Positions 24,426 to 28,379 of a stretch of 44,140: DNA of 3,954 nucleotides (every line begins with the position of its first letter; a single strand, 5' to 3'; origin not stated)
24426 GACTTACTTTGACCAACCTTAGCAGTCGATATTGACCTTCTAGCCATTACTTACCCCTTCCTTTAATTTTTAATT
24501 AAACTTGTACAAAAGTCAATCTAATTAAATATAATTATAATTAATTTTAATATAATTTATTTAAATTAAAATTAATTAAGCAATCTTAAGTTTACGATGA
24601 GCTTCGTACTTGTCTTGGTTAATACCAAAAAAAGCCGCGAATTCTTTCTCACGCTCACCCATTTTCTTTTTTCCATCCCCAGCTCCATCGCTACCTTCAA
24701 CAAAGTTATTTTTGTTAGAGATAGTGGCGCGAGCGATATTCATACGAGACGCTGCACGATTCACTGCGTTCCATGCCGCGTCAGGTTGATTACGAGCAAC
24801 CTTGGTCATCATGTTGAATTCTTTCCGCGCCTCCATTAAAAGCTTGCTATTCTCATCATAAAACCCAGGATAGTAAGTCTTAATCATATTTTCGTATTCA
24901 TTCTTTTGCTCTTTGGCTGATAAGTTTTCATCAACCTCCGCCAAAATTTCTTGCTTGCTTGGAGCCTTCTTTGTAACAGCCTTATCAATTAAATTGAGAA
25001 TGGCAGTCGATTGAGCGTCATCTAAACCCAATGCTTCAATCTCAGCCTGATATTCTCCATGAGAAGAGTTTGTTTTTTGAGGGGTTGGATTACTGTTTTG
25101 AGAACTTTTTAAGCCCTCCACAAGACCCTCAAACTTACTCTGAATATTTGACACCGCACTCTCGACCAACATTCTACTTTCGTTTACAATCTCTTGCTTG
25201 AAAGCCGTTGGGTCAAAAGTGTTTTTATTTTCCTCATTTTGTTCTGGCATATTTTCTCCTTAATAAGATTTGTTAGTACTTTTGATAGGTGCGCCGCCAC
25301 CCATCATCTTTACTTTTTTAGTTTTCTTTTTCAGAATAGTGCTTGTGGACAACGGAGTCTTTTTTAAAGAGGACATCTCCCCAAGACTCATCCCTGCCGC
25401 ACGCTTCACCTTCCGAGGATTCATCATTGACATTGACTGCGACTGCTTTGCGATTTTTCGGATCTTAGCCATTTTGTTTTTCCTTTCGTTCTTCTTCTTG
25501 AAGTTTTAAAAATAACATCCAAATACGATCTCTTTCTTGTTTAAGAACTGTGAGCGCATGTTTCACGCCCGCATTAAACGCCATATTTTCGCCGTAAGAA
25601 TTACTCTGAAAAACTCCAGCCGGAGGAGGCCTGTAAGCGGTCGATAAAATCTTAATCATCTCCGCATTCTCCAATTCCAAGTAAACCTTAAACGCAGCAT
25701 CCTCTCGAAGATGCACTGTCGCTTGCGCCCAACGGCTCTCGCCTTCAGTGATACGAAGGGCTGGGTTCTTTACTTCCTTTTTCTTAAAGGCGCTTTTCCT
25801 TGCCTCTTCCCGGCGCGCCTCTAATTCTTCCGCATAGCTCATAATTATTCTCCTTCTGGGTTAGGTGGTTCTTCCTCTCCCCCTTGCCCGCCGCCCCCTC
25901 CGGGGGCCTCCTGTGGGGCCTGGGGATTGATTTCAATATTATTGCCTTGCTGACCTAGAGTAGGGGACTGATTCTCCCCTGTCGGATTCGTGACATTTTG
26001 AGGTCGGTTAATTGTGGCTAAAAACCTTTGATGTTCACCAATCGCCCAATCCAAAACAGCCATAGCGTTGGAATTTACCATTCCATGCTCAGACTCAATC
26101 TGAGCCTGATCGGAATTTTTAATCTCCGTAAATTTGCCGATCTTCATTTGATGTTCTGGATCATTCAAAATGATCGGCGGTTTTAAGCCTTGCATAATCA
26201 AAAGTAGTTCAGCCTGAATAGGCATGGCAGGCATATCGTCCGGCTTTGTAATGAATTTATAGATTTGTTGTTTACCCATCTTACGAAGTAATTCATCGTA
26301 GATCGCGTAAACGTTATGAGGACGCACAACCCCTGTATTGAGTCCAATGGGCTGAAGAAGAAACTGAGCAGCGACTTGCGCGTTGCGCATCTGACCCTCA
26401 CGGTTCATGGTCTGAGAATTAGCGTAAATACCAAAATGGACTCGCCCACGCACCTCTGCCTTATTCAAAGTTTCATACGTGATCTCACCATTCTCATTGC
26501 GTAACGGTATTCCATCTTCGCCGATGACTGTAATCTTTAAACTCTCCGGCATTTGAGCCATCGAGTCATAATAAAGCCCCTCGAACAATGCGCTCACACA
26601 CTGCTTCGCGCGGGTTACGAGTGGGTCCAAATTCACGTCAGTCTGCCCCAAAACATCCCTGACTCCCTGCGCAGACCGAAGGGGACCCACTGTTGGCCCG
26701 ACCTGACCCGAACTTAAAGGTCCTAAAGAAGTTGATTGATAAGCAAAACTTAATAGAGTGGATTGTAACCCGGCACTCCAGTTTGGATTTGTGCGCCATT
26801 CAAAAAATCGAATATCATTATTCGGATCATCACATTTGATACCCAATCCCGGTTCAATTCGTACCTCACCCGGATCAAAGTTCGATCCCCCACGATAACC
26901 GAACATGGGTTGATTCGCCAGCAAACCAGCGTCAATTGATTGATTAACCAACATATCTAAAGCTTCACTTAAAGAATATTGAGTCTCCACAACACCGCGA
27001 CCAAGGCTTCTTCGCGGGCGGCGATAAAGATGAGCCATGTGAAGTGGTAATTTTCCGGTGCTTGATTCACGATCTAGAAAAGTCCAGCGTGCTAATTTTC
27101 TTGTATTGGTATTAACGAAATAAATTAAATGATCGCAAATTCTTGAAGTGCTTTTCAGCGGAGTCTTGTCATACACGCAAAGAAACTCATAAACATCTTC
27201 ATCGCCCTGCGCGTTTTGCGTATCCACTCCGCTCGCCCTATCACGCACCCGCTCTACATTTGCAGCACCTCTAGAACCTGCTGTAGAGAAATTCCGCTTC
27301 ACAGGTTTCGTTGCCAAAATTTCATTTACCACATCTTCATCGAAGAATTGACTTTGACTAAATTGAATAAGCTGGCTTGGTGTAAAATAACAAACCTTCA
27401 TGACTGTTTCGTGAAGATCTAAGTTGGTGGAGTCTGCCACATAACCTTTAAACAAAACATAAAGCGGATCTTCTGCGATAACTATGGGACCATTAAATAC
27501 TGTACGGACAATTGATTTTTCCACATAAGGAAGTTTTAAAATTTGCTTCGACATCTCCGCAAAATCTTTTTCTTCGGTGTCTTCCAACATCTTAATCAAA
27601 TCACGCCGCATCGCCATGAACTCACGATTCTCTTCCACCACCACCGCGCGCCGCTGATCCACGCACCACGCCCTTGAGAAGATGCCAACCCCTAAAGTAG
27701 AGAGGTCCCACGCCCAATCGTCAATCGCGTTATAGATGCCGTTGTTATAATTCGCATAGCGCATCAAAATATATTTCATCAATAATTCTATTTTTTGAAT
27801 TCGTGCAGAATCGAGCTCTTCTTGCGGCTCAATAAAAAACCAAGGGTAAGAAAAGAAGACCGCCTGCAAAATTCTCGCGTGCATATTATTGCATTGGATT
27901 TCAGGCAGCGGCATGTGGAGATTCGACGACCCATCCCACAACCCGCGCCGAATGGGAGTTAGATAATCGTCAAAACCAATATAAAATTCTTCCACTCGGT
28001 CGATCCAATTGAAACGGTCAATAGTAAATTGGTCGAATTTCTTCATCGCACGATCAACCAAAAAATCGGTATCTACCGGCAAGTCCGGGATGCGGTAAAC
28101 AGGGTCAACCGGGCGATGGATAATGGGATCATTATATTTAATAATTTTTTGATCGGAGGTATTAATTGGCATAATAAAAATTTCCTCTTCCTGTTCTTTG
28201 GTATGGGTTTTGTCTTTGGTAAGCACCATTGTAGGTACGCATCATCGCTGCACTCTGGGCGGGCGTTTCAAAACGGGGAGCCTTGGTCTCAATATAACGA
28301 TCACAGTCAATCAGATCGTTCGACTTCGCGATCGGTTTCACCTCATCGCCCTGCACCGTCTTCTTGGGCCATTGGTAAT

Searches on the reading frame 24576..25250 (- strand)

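Call 43: search_protein_families(library=pfam, proteins=[window:24576-25250:-], max_evalue=0.01)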
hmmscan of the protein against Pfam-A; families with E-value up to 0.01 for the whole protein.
window:24576-25250:- (224 aa): 1 family
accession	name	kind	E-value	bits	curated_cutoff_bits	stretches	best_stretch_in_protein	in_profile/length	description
PF12008.13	EcoR124_C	-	0.0036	17.4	23.1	1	17-134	62-173/260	Type I restriction and modification enzyme - subunit R C terminal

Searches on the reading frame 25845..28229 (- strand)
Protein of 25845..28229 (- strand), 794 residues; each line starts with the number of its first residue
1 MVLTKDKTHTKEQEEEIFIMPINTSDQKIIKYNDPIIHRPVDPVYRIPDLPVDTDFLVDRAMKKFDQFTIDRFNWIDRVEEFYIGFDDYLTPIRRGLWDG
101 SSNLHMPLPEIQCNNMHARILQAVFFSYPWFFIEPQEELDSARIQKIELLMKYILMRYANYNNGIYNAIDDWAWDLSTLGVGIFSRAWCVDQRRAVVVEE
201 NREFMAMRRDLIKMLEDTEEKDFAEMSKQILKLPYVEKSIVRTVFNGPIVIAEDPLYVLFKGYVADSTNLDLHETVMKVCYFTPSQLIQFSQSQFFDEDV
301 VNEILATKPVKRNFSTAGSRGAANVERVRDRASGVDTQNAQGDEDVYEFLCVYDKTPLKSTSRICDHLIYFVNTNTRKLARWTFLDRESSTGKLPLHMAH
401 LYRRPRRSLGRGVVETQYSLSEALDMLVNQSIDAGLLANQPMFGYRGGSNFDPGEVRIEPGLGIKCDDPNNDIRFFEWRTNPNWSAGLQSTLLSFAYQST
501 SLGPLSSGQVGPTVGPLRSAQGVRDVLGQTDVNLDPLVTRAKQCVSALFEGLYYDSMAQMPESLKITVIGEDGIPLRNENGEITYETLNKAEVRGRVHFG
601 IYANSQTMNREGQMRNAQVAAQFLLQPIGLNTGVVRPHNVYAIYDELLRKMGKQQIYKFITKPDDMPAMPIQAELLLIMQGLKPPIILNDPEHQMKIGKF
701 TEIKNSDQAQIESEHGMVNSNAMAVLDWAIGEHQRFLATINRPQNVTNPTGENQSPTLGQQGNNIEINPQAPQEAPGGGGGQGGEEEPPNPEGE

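Call 43: search_protein_families(library=pfam, proteins=[window:25845-28229:-], max_evalue=0.01)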
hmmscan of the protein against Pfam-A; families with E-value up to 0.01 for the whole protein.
window:25845-28229:- (794 aa): 1 family
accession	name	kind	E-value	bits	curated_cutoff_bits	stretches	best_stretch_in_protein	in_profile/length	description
PF23899.1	SU10_portal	-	3.8e-15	55.8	30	1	112-667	54-570/593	Phage SU10 portal protein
